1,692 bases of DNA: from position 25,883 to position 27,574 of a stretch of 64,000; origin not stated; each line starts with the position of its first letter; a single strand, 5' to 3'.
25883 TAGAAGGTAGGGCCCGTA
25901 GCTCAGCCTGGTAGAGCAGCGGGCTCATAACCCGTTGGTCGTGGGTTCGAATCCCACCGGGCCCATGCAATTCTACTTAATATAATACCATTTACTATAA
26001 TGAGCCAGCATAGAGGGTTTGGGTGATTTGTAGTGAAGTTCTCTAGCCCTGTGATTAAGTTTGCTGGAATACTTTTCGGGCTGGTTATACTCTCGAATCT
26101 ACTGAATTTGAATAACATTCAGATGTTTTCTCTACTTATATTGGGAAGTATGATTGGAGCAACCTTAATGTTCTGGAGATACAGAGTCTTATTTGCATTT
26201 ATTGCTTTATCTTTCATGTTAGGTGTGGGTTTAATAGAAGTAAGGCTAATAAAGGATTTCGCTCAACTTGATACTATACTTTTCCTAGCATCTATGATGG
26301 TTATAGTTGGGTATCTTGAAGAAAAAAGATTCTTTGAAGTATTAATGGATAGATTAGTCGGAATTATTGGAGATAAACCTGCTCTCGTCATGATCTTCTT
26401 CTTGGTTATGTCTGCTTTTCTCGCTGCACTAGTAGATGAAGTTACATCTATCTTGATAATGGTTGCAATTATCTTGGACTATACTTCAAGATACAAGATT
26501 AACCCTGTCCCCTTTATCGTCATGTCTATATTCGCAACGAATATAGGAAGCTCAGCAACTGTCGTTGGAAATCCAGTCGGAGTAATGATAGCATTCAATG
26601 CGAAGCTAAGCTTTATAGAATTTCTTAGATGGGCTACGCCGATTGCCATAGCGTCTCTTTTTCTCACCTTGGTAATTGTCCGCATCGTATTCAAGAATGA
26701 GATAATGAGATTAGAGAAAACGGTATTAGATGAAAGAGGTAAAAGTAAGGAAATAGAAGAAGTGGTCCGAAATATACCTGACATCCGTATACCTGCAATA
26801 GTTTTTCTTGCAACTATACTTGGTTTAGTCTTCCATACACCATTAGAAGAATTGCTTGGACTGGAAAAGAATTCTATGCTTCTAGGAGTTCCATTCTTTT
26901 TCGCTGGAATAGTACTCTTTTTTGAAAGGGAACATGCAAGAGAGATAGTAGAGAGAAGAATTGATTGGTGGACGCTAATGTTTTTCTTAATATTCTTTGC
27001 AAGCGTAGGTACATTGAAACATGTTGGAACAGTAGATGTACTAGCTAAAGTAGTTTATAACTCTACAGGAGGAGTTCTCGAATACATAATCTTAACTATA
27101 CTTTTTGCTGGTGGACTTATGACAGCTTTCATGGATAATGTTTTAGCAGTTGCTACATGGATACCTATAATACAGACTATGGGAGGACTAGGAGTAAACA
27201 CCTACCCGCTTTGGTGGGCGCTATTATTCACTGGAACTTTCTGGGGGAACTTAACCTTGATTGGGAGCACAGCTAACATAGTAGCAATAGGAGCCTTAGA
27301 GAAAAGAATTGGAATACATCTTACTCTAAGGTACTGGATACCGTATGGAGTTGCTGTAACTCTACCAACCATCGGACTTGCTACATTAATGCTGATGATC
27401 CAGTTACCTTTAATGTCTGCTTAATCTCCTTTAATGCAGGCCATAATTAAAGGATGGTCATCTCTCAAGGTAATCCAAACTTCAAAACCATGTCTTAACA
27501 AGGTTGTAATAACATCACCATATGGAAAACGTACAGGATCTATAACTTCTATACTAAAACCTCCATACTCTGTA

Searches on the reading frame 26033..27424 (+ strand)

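Call 33: search_protein_families(library=pfam, proteins=[window:26033-27424:+], max_evalue=0.001)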
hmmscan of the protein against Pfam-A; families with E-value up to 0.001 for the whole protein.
window:26033-27424:+ (463 aa): 1 family
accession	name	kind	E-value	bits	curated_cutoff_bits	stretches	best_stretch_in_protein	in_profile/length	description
PF03600.22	CitMHS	-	2.3e-46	158.9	31.9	1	48-399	8-335/336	Citrate transporter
